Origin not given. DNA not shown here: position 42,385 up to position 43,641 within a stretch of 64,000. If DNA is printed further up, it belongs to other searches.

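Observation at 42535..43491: DPPR-synthase-like UbiA enzyme plus GT-C transferases: polyprenyl-phospho-pentose donor pathway in a high-GC non-mycobacterial glycan locus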

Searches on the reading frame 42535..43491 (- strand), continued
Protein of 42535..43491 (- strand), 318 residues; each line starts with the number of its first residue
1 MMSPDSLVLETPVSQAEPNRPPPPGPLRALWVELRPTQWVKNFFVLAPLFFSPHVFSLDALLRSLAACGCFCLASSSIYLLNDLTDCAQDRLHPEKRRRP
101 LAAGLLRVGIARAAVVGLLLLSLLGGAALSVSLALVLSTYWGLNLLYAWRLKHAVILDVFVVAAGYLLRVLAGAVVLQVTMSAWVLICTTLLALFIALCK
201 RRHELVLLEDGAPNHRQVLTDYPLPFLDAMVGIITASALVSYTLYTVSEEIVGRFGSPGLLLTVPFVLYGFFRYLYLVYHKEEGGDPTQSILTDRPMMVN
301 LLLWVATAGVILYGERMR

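Call 31: find_encoding_contigs(protein=P0095, flank=8000, max_places=1)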
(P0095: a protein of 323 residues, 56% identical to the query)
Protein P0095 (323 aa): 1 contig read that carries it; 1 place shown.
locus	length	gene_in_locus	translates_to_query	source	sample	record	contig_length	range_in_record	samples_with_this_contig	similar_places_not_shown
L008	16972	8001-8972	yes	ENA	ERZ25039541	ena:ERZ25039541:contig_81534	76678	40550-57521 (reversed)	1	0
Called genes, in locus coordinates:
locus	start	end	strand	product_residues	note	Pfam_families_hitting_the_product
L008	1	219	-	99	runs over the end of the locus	-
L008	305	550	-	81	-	-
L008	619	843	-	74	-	PF01381:HTH_3, PF13560:HTH_31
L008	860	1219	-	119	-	PF10544:T5orf172, PF13455:MUG113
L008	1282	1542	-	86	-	PF01381:HTH_3, PF13560:HTH_31, PF12844:HTH_19, PF13443:HTH_26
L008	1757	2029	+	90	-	-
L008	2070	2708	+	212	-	-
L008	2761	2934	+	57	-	-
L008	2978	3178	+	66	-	-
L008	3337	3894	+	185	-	-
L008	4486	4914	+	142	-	-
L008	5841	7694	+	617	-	PF07944:Beta-AFase-like_GH127_cat, PF07470:Glyco_hydro_88 (faint), PF20736:Glyco_hydro127M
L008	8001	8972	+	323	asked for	PF01040:UbiA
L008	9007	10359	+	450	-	-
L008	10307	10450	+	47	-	-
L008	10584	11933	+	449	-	PF13546:DDE_5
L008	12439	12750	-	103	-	PF06056:Terminase_5 (faint), PF13011:LZ_Tnp_IS481, PF13384:HTH_23, PF13518:HTH_28, PF13551:HTH_29, PF13565:HTH_32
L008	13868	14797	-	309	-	PF04796:RepA_C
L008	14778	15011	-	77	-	PF05406:WGR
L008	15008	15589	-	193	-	PF00589:Phage_integrase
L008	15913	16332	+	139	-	PF12680:SnoaL_2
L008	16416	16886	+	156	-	PF07366:SnoaL, PF12680:SnoaL_2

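Call 32: search_dna_similar(query=window:42535-43491:-, collection=phages, mode=protein, max_evalue=0.00001, max_rows=15)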
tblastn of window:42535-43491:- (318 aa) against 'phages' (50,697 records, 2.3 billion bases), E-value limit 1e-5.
Records with a match: 1; places in all: 1; records where one place covers at least 80% of the query: 1.
Best place of each record, by identity: <60% 1.
By first word of the organism name: Bacteriophage 1.
By host as written in the record: - 1.
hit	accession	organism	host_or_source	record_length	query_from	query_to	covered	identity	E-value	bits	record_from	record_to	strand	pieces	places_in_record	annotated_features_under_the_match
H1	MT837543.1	Bacteriophage sp.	human fecal samples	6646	34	313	88%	36.6%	3e-45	169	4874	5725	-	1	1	record has no annotation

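Call 33: search_dna_similar(query=window:42535-43491:-, collection=plasmids, mode=protein, max_evalue=0.00001, max_rows=25)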
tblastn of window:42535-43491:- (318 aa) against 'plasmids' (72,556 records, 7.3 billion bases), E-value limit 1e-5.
Records with a match: 100; places in all: 100; records where one place covers at least 80% of the query: 92.
Best place of each record, by identity: <60% 100.
By first word of the organism name: Rhizobium 36; Sinorhizobium 5; Sphingomonadaceae 3; Salipiger 3; Azospirillum 3; Burkholderia 3; Cereibacter 3; Vibrio 3; Mesorhizobium 3; Natronococcus 2; and 29 more.
By predicted mobility (MOB-suite, as given by PLSDB): non-mobilizable 70; conjugative 21; mobilizable 9.
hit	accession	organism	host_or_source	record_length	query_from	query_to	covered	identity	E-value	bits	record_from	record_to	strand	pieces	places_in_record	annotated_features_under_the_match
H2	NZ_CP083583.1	Kovacikia minuta CCNUW1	cell culture,fresh water lake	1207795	34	312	88%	38.4%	1e-41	161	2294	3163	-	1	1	record has no annotation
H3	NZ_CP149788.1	Haloterrigena sp. KLK7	cell culture,salt lake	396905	33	314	89%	37.2%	5e-42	162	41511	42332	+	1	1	decaprenyl-phosphate phosphoribosyltransferase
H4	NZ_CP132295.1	Natronococcus sp. AD-5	cell culture,sediment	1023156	33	315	89%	36.7%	2e-44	169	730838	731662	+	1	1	record has no annotation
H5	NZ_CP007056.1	Halostagnicola larsenii XH-48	-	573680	33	313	88%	36.2%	1e-38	152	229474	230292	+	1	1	decaprenyl-phosphate phosphoribosyltransferase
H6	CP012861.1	Persicobacter sp. JZB09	cell culture,soil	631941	27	313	90%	35.3%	7e-38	150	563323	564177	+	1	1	record has no annotation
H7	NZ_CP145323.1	Rhodococcus ruber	-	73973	10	313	96%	33.2%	2e-28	122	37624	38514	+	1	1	decaprenyl-phosphate phosphoribosyltransferase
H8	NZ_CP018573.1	Marivivens sp. JLT3646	cell culture,shallow-sea hydrothermal ...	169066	34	313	88%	35.9%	1e-43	166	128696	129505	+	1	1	decaprenyl-phosphate phosphoribosyltransferase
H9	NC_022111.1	Prevotella sp. oral taxon 299 str. F0039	Homo sapiens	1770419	35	313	88%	35.8%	8e-42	161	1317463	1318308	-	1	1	none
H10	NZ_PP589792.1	Lactococcus sp.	Bacterial culture,Dairy environment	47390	27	316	91%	34.1%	3e-35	142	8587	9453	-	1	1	decaprenyl-phosphate phosphoribosyltransferase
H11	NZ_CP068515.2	Lactococcus cremoris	Whole organism,Dairy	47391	27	316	91%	34.1%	3e-35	142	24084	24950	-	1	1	decaprenyl-phosphate phosphoribosyltransferase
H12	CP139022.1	Flammeovirgaceae bacterium SG7u.111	Seagrass,tissue sample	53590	34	313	88%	34.6%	9e-45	170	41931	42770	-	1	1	decaprenyl-phosphate phosphoribosyltransferase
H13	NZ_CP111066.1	Chondrinema litorale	Seaweed,red alga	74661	34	318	90%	34.0%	1e-44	169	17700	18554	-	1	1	decaprenyl-phosphate phosphoribosyltransferase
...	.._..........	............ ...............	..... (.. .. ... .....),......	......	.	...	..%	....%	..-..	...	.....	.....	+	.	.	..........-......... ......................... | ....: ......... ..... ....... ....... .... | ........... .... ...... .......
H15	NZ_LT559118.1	Nonomuraea gerenzanensis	-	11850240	67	312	77%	39.3%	8e-33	135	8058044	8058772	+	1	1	none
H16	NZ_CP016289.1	Rhizobium leguminosarum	Vavilovia formosa,cell culture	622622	34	318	90%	33.8%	2e-16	87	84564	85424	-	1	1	UbiA family prenyltransferase | GtrA family protein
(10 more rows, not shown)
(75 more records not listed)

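Call 37: find_related_loci(query=A1, collection=genome_contigs, flank=10000)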
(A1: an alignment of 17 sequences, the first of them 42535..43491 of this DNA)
Query A1 (318 aa) in genome_contigs; peptide patterns used: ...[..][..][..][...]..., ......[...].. (x = any residue, [..] = any of these).
600 stretches matched a pattern (row limit reached: there are more); 592 encode a relative of the query (tblastn E <= 1e-3); the best 80 are kept; 80 distinct loci.
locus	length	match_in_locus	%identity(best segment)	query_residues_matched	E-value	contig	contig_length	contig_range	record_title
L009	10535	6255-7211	72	1-316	6e-142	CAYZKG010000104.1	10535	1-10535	MAG TPA_asm: uncultured Nitrospira sp. isolate binchicken_co21_433 genome assembly, contig: NODE_5206_length_10535_cov_6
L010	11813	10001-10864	49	27-314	2e-92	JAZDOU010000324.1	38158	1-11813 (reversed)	MAG: Pseudomonadota bacterium isolate MEGAHIT-group-0.794 k141_10026261, whole genome shotgun sequence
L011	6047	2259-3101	48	33-313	1e-90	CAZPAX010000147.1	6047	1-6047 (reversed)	MAG TPA_asm: uncultured Eubacteriales bacterium isolate binchicken_co124_359 genome assembly, contig: NODE_12497_length_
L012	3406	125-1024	49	19-313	2e-90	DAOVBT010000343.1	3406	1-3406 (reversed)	MAG TPA_asm: Candidatus Aminicenantes bacterium isolate CSMAG_1012 CSMAG_1012_k141_6146466_length_3406_cov_7.0377, whole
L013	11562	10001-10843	49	33-313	3e-89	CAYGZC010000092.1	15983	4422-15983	MAG TPA_asm: uncultured Chlorobiaceae bacterium isolate ERP119294_co2_80 genome assembly, contig: k141_3727715, whole ge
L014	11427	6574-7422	50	33-316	2e-89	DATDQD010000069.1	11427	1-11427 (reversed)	MAG TPA_asm: Bacteroidota bacterium isolate SMAG_U7938 k141_3732121, whole genome shotgun sequence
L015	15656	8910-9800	49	18-314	6e-89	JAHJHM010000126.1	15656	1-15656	MAG: Candidatus Omnitrophota bacterium isolate Modern_marine_planktonic.mb.3 Modern_marine_plank.mb.3_k141_375416, whole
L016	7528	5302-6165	49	26-313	1e-88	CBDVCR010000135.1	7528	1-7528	MAG TPA_asm: uncultured bacterium isolate SRR22302368_binner23_Refined_11 genome assembly, contig: ERZ25747235.5094, who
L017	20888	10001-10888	47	18-313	2e-88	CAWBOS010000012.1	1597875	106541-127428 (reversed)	MAG: uncultured delta proteobacterium isolate MFD01299.bin.3.111 genome assembly, contig: contig_6052, whole genome shot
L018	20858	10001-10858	52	27-312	7e-88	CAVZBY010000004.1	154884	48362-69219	MAG: Candidatus Aminicenantes bacterium isolate MFD00905.bin.2.121 genome assembly, contig: contig_3974, whole genome sh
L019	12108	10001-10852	48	29-312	2e-87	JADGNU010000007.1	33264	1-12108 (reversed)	MAG: Candidatus Aminicenantes bacterium isolate Chersky.35_14 contig-100_135, whole genome shotgun sequence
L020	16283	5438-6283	50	33-314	2e-87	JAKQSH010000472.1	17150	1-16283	MAG: Deltaproteobacteria bacterium isolate USMO_metabat.105_sub k141_177054, whole genome shotgun sequence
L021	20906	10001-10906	49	19-314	5e-87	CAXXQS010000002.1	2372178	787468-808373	MAG: Myxococcota bacterium isolate 4c7ae828-ac37-49c6-a807-d9517c02c23a genome assembly, contig: contig_2, whole genome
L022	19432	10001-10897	44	15-313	2e-86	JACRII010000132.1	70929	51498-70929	MAG: Planctomycetota bacterium isolate NC_groundwater_1799_Pr3_B-0.1um_42_210 SR-2_scaffold_141_1806375, whole genome sh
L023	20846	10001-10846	47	32-313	2e-86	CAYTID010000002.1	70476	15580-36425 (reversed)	MAG TPA_asm: uncultured Ignavibacteriaceae bacterium isolate SRP257756_co1_95 genome assembly, contig: NODE_154_length_7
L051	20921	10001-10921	46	9-313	8e-81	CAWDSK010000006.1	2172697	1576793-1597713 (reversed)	MAG: uncultured Acidobacteriota bacterium isolate MFD03726.bin.1.125 genome assembly, contig: contig_1454, whole genome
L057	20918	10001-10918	46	5-313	1e-80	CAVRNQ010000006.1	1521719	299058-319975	MAG: uncultured Acidobacteriota bacterium isolate MFD03726.bin.1.212 genome assembly, contig: contig_622, whole genome s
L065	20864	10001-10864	44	14-300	1e-79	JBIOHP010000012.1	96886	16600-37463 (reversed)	MAG: Bacteroidota bacterium isolate GcC11-5 k141_1301540_length_96886_cov_70.7372, whole genome shotgun sequence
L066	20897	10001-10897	48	20-313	2e-79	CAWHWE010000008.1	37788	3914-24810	MAG: uncultured Acidobacteriota bacterium isolate MFD04492.bin.1.130 genome assembly, contig: contig_106446, whole genom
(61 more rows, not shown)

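Call 41: search_protein_families(library=pfam, proteins=[L065:10911-12029:+, L065:8113-9834:+, L020:6250-6654:+, L023:6372-8171:+, L065:12139-13092:+, L011:4808-5542:-, L017:11776-13059:+, L057:8066-9778:+, L051:11799-13157:+, L066:12799-13539:+], max_evalue=0.01)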
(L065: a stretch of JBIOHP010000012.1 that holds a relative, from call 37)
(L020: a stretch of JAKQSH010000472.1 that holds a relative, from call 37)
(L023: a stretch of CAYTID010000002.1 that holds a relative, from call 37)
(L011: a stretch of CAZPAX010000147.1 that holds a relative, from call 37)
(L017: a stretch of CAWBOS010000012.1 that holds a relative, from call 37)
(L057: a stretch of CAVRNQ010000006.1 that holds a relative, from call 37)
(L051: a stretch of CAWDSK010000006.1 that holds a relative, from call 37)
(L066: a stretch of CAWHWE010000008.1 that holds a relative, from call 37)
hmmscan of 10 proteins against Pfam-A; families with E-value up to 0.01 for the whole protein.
L065:10911-12029:+ (372 aa): 1 family
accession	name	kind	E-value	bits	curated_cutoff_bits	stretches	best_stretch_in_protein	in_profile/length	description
PF04015.17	DUF362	-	2.2e-22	80.5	24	1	41-246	3-200/200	Domain of unknown function (DUF362)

L065:8113-9834:+ (573 aa): 1 family
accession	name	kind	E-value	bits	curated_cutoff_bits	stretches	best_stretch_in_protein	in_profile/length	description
PF01642.28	MM_CoA_mutase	-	2.4e-225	749.4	22.1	1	51-565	2-512/512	Methylmalonyl-CoA mutase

L020:6250-6654:+ (134 aa): 4 families
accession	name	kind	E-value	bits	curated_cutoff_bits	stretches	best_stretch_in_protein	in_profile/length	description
PF00893.25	Multi_Drug_Res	-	2.4e-05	25.2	23.7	1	18-123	3-93/93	Small Multidrug Resistance protein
PF00892.27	EamA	-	0.00023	21.9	28.2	1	55-132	59-135/135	EamA-like transporter family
PF14293.11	YWFCY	-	0.0043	17.5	24.4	1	54-103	86-135/144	YWFCY protein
PF10639.15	TMEM234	-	0.0068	16.9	30.1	1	30-130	10-112/113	Putative transmembrane family 234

L023:6372-8171:+ (599 aa): 4 families
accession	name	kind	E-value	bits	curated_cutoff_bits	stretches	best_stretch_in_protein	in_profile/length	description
PF01119.25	DNA_mis_repair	-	6.8e-38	129.4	26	1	209-330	2-118/119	DNA mismatch repair protein, C-terminal domain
PF08676.16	MutL_C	-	8.6e-34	116.7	25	1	415-555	2-142/142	MutL C terminal dimerisation domain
PF13589.12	HATPase_c_3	-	1.2e-13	51.7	25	1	25-132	4-111/137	Histidine kinase-, DNA gyrase B-, and HSP90-like ATPase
PF02518.31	HATPase_c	-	1.7e-10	41.8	26.4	1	23-82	5-64/111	Histidine kinase-, DNA gyrase B-, and HSP90-like ATPase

L065:12139-13092:+ (317 aa): 1 family
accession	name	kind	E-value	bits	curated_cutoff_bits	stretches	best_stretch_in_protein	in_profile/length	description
PF00892.27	EamA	-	3.3e-32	112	28.2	2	28-157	3-134/135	EamA-like transporter family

L011:4808-5542:- (244 aa): 3 families
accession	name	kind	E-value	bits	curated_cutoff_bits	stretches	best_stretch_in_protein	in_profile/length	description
PF02565.21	RecO_C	-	1.6e-21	77.1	22.1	1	86-239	2-156/157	Recombination protein O C terminal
PF11967.14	RecO_N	-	5.3e-21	74.9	27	1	1-81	1-80/80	Recombination protein O N terminal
PF09188.15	DUF1951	-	0.0067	16.7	24.4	0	55-99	64-107/137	Domain of unknown function (DUF1951)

L017:11776-13059:+ (427 aa): 1 family
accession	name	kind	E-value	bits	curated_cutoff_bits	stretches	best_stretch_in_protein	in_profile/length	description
PF01075.23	Glyco_transf_9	-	7.8e-22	78.2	22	1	139-394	7-239/247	Glycosyltransferase family 9 (heptosyltransferase)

L057:8066-9778:+ (570 aa): 1 family
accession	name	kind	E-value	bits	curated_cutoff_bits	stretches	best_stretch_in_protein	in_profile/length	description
PF02652.20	Lactate_perm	-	5.8e-134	448.1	27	1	49-559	1-520/522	L-lactate permease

L051:11799-13157:+ (452 aa): 2 families
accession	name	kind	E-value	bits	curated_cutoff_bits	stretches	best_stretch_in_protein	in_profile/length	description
PF01565.28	FAD_binding_4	-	1.3e-17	64.3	26.4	1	23-154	4-138/139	FAD binding domain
PF04030.19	ALO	-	6.1e-07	29.8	23.1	1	274-448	81-257/258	D-arabinono-1,4-lactone oxidase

L066:12799-13539:+ (246 aa): 3 families
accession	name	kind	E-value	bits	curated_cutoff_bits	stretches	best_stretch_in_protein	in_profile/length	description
PF00106.31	adh_short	-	8.2e-25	87.9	26.6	1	4-190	3-187/195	short chain dehydrogenase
PF13561.12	adh_short_C2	-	3.3e-18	66.6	27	1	8-195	1-186/236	Enoyl-(Acyl carrier protein) reductase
PF08659.16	KR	-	6.1e-11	43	22.6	1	4-172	3-169/180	KR domain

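Call 49: get_annotated_region(hit=H14, flank=8000)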
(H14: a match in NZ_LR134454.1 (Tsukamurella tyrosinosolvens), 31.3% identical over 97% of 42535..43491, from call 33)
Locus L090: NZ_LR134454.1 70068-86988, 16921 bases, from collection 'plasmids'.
description: Tsukamurella tyrosinosolvens strain NCTC13231 plasmid 12, complete sequence
organism: Tsukamurella tyrosinosolvens (NCBI taxid 57704)
taxonomy: Bacteria; Actinomycetota; Actinomycetes; Mycobacteriales; Tsukamurellaceae; Tsukamurella; Tsukamurella tyrosinosolvens
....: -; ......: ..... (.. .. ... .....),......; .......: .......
typing (MOB-suite, as given by PLSDB): non-mobilizable
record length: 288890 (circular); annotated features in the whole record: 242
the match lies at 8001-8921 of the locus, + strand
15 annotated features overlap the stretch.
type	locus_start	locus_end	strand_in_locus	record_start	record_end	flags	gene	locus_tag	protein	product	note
CDS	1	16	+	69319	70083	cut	-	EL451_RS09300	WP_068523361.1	lysophospholipid acyltransferase family protein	-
CDS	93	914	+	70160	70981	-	-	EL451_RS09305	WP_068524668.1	HAD family hydrolase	-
CDS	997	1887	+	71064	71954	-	-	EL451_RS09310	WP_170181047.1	DUF559 domain-containing protein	-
CDS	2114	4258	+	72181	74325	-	-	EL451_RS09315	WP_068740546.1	SpoIID/LytB domain-containing protein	GO:0008150 - biological_process [Evidence IEA]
CDS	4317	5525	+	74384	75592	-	glf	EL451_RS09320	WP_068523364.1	UDP-galactopyranose mutase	GO:0009273 - peptidoglycan-based cell wall biogenesis [Evidence IEA]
CDS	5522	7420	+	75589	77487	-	-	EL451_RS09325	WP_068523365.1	glycosyltransferase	-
CDS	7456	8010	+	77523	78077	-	-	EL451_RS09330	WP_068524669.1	phosphatase PAP2 family protein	-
CDS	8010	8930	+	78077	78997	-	-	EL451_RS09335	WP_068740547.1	decaprenyl-phosphate phosphoribosyltransferase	-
CDS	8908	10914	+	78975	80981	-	zomB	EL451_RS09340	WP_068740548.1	flagellar motor control protein ZomB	-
CDS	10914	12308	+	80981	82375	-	-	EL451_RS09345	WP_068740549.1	FAD-binding oxidoreductase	-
CDS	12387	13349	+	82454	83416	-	-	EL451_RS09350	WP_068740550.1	sensor domain-containing diguanylate cyclase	-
CDS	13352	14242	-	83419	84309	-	-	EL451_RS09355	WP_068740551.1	alpha/beta hydrolase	-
CDS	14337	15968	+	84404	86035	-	-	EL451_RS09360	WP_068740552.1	alpha/beta hydrolase-fold protein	-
CDS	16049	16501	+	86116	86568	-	-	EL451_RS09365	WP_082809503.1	DUF732 domain-containing protein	-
CDS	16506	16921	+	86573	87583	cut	-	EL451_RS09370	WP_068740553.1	cutinase family protein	-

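Call 53: get_annotated_region(hit=H16, flank=6000)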
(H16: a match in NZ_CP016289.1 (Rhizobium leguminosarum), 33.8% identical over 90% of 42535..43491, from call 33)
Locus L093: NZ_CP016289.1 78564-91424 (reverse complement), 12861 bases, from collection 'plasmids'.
description: Rhizobium leguminosarum strain Vaf10 plasmid unnamed2, complete sequence
organism: Rhizobium leguminosarum (NCBI taxid 384)
taxonomy: Bacteria; Pseudomonadota; Alphaproteobacteria; Hyphomicrobiales; Rhizobiaceae; Rhizobium; Rhizobium leguminosarum
host: -; source: Vavilovia formosa,cell culture; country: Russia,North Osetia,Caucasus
typing (MOB-suite, as given by PLSDB): non-mobilizable
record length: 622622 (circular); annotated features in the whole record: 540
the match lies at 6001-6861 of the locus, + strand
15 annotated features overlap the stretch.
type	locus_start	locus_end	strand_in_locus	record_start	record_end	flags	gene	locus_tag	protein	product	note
CDS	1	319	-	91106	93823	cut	-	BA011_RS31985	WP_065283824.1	response regulator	GO:0000160 - phosphorelay signal transduction system [Evidence IEA]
CDS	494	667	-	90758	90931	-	-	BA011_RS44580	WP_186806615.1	hypothetical protein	-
CDS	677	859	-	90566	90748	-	-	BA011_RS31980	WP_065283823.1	hypothetical protein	-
CDS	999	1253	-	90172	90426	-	-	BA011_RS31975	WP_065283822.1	DUF2934 domain-containing protein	-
CDS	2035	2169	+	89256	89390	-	-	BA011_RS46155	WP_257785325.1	hypothetical protein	-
CDS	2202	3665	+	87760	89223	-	-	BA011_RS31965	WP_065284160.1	phospholipase D-like domain-containing protein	-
CDS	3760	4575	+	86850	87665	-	-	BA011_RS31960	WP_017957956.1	endonuclease/exonuclease/phosphatase family protein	-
CDS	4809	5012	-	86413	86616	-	-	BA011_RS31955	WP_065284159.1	hypothetical protein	-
CDS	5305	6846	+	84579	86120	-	-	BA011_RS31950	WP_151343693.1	UbiA family prenyltransferase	-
CDS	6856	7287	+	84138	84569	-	-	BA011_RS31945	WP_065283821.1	GtrA family protein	-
CDS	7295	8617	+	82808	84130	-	-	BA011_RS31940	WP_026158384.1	FAD-binding oxidoreductase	-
CDS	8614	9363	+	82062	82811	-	-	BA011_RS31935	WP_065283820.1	SDR family oxidoreductase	-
CDS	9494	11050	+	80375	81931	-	-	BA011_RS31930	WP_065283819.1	hypothetical protein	-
CDS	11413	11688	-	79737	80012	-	-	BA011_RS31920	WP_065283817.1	hypothetical protein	-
CDS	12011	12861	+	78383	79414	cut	-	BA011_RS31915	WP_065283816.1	ABC transporter ATP-binding protein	-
